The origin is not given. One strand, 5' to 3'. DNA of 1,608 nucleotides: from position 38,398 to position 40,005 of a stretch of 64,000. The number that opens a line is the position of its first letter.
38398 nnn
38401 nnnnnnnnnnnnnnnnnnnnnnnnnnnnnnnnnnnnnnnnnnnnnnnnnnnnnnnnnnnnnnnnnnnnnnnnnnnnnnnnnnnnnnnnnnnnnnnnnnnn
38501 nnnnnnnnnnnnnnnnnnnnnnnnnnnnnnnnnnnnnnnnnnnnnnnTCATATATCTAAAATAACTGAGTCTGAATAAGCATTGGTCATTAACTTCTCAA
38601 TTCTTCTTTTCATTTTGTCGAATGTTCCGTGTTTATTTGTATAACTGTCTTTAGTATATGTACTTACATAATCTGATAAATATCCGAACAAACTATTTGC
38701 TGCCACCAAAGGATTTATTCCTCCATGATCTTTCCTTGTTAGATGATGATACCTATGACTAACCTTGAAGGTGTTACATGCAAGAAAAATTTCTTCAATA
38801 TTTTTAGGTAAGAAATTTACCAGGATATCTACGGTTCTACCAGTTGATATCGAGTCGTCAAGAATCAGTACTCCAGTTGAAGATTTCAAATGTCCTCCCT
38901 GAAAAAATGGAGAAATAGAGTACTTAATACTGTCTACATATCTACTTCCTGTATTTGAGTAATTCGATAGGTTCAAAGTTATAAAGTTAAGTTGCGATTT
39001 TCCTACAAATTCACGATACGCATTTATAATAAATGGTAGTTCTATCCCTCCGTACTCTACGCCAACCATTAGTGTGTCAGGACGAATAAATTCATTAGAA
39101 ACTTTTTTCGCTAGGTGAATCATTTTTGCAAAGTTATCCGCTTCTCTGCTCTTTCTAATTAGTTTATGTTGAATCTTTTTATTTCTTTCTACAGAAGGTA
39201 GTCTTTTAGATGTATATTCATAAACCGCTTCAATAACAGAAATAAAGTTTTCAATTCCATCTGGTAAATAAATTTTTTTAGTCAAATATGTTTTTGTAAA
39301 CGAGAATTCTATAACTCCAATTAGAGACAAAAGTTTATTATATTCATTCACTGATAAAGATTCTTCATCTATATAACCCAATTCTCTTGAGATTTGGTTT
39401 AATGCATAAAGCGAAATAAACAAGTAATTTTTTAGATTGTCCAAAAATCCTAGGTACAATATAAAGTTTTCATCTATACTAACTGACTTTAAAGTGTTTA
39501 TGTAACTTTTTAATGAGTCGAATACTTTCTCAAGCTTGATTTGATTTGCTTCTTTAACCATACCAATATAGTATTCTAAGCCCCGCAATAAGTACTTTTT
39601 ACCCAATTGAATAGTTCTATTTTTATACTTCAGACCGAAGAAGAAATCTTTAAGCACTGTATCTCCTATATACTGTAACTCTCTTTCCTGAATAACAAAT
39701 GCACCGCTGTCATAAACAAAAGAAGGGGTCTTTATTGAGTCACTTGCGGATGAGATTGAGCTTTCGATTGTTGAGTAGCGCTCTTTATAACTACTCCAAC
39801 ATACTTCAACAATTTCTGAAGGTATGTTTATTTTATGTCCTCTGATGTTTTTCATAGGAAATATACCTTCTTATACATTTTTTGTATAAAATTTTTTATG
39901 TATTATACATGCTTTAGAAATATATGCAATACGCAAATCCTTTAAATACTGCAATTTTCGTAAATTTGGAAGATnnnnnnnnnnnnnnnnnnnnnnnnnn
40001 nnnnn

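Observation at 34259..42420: Nine-gene minus-strand cluster of nucleotide- and sugar-modifying enzymes of unusual composition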

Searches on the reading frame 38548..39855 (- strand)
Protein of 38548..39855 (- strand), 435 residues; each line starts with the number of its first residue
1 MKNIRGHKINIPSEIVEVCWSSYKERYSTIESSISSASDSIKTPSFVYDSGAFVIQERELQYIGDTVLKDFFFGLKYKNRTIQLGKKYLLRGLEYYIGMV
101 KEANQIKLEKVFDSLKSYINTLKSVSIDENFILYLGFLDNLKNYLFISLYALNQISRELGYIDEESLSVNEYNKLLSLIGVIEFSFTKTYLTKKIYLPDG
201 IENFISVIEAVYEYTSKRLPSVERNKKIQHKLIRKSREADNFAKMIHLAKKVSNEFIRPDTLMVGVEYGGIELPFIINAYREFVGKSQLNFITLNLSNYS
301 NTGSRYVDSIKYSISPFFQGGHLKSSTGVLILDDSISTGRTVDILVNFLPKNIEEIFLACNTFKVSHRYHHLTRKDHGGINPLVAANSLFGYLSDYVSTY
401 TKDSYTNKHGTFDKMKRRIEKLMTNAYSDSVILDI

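Call 3: search_protein_families(library=pfam, proteins=[window:38548-39855:-], max_evalue=0.1)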
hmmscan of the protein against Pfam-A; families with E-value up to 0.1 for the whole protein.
window:38548-39855:- (435 aa): 1 family
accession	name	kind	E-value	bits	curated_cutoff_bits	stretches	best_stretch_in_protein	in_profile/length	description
PF00156.33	Pribosyltran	-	0.0022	17.8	26.3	1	243-349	13-110/158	Phosphoribosyl transferase domain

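Call 4: search_protein_families(library=ncbifam, proteins=[window:38548-39855:-], max_evalue=0.1)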
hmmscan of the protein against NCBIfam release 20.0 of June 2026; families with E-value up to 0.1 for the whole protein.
window:38548-39855:- (435 aa): 3 families
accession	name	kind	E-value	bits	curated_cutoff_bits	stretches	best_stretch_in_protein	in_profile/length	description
TIGR01203.1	HGPRTase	equivalog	0.013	15.2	150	1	244-398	11-155/167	hypoxanthine phosphoribosyltransferase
NF006328.0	PRK08558.1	equivalog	0.022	14.3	184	0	321-349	171-199/238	adenine phosphoribosyltransferase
NF040646.1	HPT_Archaea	equivalog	0.099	12.2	200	0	323-356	111-144/184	hypoxanthine/guanine phosphoribosyltransferase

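Call 21: search_solved_structures(query=A2, max_evalue=10, show_alignments=2)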
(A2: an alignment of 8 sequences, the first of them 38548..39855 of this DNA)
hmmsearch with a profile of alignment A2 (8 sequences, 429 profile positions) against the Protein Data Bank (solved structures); distinct sequences matched with E-value up to 10: 10.
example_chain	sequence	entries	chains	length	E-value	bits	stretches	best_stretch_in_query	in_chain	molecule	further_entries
1cjb_A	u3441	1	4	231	0.12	14.6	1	318-366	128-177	PROTEIN (HYPOXANTHINE-GUANINE PHOSPHORIBOSYLTRANSFERASE)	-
3ozf_A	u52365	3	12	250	0.13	14.5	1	318-366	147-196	Hypoxanthine-guanine-xanthine phosphoribosyltransferase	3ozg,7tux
6q56_A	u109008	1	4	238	0.56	12.4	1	20-126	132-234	tRNA (adenine(22)-N(1))-methyltransferase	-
5ipf_A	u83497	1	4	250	1.1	11.4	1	326-352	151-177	Hypoxanthine-guanine phosphoribosyltransferase (HGPRT)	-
2vfa_A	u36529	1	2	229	1.1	11.4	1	328-363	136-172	HYPOXANTHINE-GUANINE-XANTHINE PHOSPHORIBOSYLTRANSFERASE, HYPOXANTHINE-GUANINE PHOSPHORIBOS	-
5yw2_A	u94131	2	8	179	1.4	11.1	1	316-354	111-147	Adenine phosphoribosyltransferase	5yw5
9q0n_A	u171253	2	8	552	1.7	10.8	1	328-362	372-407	Amidophosphoribosyltransferase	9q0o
9q0m_A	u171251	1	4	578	1.8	10.7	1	328-362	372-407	Amidophosphoribosyltransferase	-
5b6h_A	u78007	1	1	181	2.1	10.5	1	320-350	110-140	Adenine phosphoribosyltransferase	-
4mb6_A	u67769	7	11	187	2.1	10.5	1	320-350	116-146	Adenine phosphoribosyltransferase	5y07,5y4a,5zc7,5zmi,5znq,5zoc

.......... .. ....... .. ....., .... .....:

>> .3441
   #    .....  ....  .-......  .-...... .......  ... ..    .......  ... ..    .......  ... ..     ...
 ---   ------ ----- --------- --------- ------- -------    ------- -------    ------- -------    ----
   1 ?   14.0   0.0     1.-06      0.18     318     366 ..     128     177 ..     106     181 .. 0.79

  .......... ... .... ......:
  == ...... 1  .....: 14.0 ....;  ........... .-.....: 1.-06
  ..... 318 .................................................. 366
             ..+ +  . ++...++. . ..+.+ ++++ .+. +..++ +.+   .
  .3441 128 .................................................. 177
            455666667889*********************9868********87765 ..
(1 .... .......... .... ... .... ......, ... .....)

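Call 23: find_homologous_proteins(query=A2, max_evalue=0.001)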
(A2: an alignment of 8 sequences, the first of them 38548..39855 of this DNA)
Query A2 (8 sequences) (435 aa, profile of the alignment): 19 proteins with E <= 0.001 among 8000 candidates.
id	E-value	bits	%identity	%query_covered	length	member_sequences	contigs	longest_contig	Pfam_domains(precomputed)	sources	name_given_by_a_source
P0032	2.5e-176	605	30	97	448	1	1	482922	-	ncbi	-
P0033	2.0e-174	599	31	96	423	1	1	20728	-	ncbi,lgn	-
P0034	1.2e-173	596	100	100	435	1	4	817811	-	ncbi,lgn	-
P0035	2.7e-164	565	39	97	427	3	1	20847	-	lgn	-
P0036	1.2e-144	501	41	99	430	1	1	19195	-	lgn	-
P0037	6.0e-143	495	40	99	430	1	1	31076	-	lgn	-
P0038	2.5e-134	467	41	99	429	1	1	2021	PF00156.34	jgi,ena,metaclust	metaclust:\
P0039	6.3e-127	442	36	97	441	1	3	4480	-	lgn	-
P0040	3.8e-125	436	42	97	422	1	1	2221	-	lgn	-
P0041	1.0e-124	435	40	98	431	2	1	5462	-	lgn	-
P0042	3.2e-124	433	40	97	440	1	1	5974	-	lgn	-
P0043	1.1e-122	428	34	97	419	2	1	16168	-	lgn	-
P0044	7.7e-121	422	36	98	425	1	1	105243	-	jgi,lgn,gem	-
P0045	4.5e-113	397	39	98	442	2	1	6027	-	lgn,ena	-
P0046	1.8e-107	378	32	86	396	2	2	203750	-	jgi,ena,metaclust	metaclust:\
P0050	3.0e-30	124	32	44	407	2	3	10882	PF00156.34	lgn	-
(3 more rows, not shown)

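Call 34: search_protein_families(library=padloc, proteins=[window:38548-39855:-], max_evalue=0.01)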
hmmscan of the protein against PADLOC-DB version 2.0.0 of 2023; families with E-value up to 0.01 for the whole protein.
window:38548-39855:- (435 aa): 0 families

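Call 39: predict_structure(alignment_id=A5)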
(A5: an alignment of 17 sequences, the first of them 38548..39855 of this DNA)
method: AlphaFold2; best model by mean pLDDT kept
length: 435 residues; sequences in the alignment: 17
mean_pLDDT: 87.6   pTM: 0.90
mean pLDDT of the five models: 87.6, 87.2, 86.8, 86.8, 86.8
residues with pLDDT >= 90: 261; 70-90: 138; 50-70: 24; < 50: 12
segments of 3 or more residues with pLDDT < 50: 298-305
pLDDT, mean of each block of 10 residues (from residue 1): 95 95 96 72 80 94 93 85 94 91 92 95 95 97 95 85 71 94 97 95 91 92 81 80 92 93 86 96 96 70 53 76 89 90 91 96 90 90 96 83 77 86 83 52
secondary structure, 60 per line:
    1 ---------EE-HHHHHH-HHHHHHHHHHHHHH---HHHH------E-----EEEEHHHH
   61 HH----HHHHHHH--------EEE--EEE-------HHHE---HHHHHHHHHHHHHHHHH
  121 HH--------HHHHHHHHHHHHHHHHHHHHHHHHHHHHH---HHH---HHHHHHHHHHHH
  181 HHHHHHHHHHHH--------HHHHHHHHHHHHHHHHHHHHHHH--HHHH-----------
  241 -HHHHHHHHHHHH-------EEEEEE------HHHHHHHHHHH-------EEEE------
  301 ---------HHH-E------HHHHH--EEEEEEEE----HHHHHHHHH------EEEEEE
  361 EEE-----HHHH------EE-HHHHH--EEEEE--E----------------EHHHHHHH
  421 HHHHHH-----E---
elements in order: H13-18 H20-33 H37-40 E53-56 H57-62 H67-73 E82-84 E87-89 H104-122 H131-159 H169-192 H201-223 H226-229 H242-253 E261-266 H273-283 E291-294 H321-325 E328-335 H340-348 E355-363 H369-372 H382-386 E389-393 H414-426
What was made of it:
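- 38548..39855 (-): Family-specific N-terminal domain (an alpha/beta part plus a four-helix bundle, residues 1-235) fused to a type-I phosphoribosyltransferase domain. AF2 pLDDT 87.6 (call 39).
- On Type I phosphoribosyltransferase: The disordered loop is at 298-305 (call 39).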

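Call 51: fold_search(model_id=the predicted structure, library=pdb)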
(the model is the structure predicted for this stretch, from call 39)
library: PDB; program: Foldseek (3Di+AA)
matches with E <= 10: 454; with E <= 0.001: 0
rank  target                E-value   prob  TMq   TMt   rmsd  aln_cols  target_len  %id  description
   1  1hmp_A                3.2e-03  1.00  0.21  0.37  10.1       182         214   20  THE CRYSTAL STRUCTURE OF HUMAN HYPOXANTHINE-GUANINE PHOSPHORIBOSYLTRANSFERASE WITH BOUND GMP (released 1995-06-03)
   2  5esw_A                5.4e-03  1.00  0.23  0.45   7.4       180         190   15  Crystal structure of Apo hypoxanthine-guanine phosphoribosyltransferase from Legionella pneumophila (released 2016-03-30)
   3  4fym_E                5.4e-03  0.99  0.20  0.37  14.9       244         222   12  Crystal structure of Plasmodium falciparum orotate phosphoribosyltransferase (released 2013-08-07)
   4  1yfz_B                7.0e-03  1.00  0.19  0.42   5.3       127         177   21  Novel IMP Binding in Feedback Inhibition of Hypoxanthine-Guanine Phosphoribosyltransferase from Thermoanaerobacter ten (released 2005-05-10)
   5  4fym_B                7.7e-03  0.96  0.19  0.34  15.0       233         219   14  Crystal structure of Plasmodium falciparum orotate phosphoribosyltransferase (released 2013-08-07)
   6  4fym_A                7.7e-03  0.95  0.19  0.34  13.8       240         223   13  Crystal structure of Plasmodium falciparum orotate phosphoribosyltransferase (released 2013-08-07)
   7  1w30_B                8.1e-03  1.00  0.21  0.46   4.7       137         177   17  PyrR of Mycobacterium Tuberculosis as a potential drug target (released 2004-09-29)
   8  7f06_A                8.1e-03  1.00  0.19  0.40   7.5       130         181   14  Crystal Structure of 1144 (released 2022-09-28)
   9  1r3u_A                1.0e-02  1.00  0.21  0.45   4.9       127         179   20  Crystal Structure of Hypoxanthine-Guanine Phosphoribosyltransferase from Thermoanaerobacter tengcongensis (released 2004-10-19)
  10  5zgo_A                1.2e-02  1.00  0.19  0.42   7.7       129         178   18  Crystal structure of APRT2 from Thermus thermophilus HB8 (released 2019-03-06)
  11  1i14_A                1.3e-02  0.99  0.20  0.40   4.8       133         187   16  ANALYSIS OF AN INVARIANT ASPARTIC ACID IN HPRTS-GLUTAMIC ACID MUTANT (released 2002-05-29)
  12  2prz_A                1.4e-02  1.00  0.19  0.36   6.7       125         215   14  S. cerevisiae orotate phosphoribosyltransferase complexed with OMP (released 2008-01-15)
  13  5znq_A                1.4e-02  1.00  0.18  0.39   6.0       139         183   17  Crystal structure of APRT from Y. pseudotuberculosis with bound adenine (P21 space group). (released 2019-04-17)
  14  4p83_D                1.5e-02  1.00  0.23  0.54   5.9       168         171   20  Structure of engineered PyrR protein (PURPLE PyrR) (released 2014-12-17)
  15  5esx_A                1.5e-02  1.00  0.19  0.41   6.8       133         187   16  Crystal structure of hypoxanthine-guanine phosphoribosyltransferase complexed with GMP from Legionella pneumophila (released 2016-03-30)
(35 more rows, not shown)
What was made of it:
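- On Type I phosphoribosyltransferase: In the Foldseek PDB search all 50 matches shown are type-I PRTases, at weak significance (best E 3e-3) (call 51).
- Closest known: Glycan phosphoribosyltransferase + phosphoribosyl phosphatase pairs. Different: The closest structures are nucleobase PRTases (call 51).
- Tried and rejected: Foldseek was needed to see the PRT fold (call 51).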

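Call 55: find_encoding_contigs(protein=P0050, flank=8000, max_places=2)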
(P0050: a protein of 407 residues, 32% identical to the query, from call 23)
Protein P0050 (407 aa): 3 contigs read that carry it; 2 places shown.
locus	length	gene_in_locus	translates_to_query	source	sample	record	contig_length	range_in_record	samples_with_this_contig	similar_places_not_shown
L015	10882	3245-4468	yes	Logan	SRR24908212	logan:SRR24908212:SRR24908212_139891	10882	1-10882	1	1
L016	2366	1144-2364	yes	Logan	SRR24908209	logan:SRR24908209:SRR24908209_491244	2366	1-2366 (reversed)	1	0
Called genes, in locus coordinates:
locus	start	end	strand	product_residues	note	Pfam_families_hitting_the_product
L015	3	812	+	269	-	?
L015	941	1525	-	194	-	PF01725:Ham1p_like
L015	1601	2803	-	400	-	PF10017:Methyltransf_33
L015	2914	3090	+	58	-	-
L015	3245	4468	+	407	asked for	PF00156:Pribosyltran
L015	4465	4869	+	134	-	-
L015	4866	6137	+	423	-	PF00697:PRAI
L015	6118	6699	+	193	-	-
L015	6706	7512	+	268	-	PF00106:adh_short, PF01370:Epimerase (weak), PF08659:KR, PF13561:adh_short_C2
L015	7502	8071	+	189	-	PF00625:Guanylate_kin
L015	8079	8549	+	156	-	-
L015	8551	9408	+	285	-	PF00535:Glycos_transf_2, PF10111:Glyco_tranf_2_2, PF13641:Glyco_tranf_2_3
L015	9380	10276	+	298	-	PF01636:APH (weak)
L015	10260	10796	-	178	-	PF01467:CTP_transf_like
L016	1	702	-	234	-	?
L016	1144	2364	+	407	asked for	PF00156:Pribosyltran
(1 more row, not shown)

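Call 61: search_protein_families(library=ncbifam, proteins=[L015:7502-8071:+, L015:4465-4869:+, L015:8079-8549:+, L015:9380-10276:+], max_evalue=0.01)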
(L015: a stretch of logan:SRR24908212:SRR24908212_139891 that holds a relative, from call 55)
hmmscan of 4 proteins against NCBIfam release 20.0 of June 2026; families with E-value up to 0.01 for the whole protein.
L015:7502-8071:+ (189 aa): 14 families
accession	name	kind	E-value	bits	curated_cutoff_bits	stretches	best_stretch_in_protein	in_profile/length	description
TIGR03263.1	guanyl_kin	equivalog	5.7e-17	61.9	160.45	1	7-132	2-121/180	guanylate kinase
NF011324.0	PRK14737.1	equivalog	5.7e-15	55.5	318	1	7-150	6-144/187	guanylate kinase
NF011325.0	PRK14738.1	equivalog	4e-11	42.6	263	1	7-108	14-113/206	guanylate kinase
TIGR00041.1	DTMP_kinase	equivalog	7.5e-05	22.5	83.25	1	5-47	3-44/196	dTMP kinase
TIGR02322.1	phosphon_PhnN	equivalog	0.00012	21.8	156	1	6-157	1-144/179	phosphonate metabolism protein/1,5-bisphosphokinase (PRPP-forming) PhnN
TIGR03608.1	L_ocin_972_ABC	subfamily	0.00061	19.3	254.85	1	4-33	22-53/206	putative bacteriocin export ABC transporter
TIGR03797.1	NHLM_micro_ABC2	equivalog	0.0011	17.6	709.4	1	4-27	477-500/686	NHLP bacteriocin export ABC transporter permease/ATPase subunit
TIGR02315.1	ABC_phnC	equivalog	0.0018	17.7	266.1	1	4-27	26-49/243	phosphonate ABC transporter ATP-binding protein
TIGR04521.1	ECF_ATPase_2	equivalog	0.0019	17.3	330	1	4-26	29-51/279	energy-coupling factor transporter ATPase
NF010153.0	PRK13631.1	equivalog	0.0019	17.2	463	1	4-25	50-71/320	cobalt transporter ATP-binding subunit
TIGR01186.1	proV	subfamily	0.0032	16.6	326.6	1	4-26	17-39/363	betaine/proline/choline family ABC transporter ATP-binding protein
TIGR04520.1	ECF_ATPase_1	equivalog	0.0044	16.5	315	1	4-26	26-48/269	energy-coupling factor transporter ATPase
NF001503.0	PRK00349.1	equivalog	0.005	14.9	1147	1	6-35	635-664/943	excinuclease ABC subunit UvrA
TIGR02673.1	FtsE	equivalog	0.0093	15.6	264.85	0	4-30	26-52/214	cell division ATP-binding protein FtsE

L015:4465-4869:+ (134 aa): 0 families

L015:8079-8549:+ (156 aa): 0 families

L015:9380-10276:+ (298 aa): 0 families
